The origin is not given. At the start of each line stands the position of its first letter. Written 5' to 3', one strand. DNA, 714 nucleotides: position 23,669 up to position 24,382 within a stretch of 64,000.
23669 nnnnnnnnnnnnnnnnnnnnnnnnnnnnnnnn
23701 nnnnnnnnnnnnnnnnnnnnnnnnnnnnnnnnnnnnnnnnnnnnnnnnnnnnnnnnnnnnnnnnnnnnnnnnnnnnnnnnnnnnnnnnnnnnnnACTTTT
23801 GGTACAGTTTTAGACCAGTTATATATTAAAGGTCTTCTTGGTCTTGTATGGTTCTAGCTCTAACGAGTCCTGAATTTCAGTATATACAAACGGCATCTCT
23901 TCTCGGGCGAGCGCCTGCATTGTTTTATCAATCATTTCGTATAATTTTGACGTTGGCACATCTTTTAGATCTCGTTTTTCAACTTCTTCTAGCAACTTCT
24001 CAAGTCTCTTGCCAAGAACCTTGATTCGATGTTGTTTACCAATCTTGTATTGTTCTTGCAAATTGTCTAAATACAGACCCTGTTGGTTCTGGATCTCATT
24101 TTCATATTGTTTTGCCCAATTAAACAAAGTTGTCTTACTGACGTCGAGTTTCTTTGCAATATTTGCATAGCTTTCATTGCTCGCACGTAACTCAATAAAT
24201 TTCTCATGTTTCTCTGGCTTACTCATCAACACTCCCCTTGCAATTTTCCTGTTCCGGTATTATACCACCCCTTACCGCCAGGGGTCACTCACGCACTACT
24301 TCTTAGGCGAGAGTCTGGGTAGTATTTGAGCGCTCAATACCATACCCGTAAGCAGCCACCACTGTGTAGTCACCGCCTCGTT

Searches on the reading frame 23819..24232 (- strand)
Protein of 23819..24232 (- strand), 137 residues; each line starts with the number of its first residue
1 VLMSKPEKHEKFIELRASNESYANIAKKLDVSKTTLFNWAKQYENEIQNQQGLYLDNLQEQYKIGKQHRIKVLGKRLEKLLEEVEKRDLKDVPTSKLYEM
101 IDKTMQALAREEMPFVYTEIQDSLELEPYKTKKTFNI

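Call 57: search_protein_families(library=pfam, proteins=[window:23819-24232:-], max_evalue=0.0001)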
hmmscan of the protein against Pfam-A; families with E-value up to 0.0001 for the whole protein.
window:23819-24232:- (137 aa): 2 families
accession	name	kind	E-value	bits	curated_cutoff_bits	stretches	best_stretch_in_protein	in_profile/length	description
PF01527.26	HTH_Tnp_1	-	1.7e-05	25.4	24.1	1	11-60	14-65/75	Transposase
PF13384.12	HTH_23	-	4.1e-05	23.7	24.6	1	12-45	10-43/50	Homeodomain-like domain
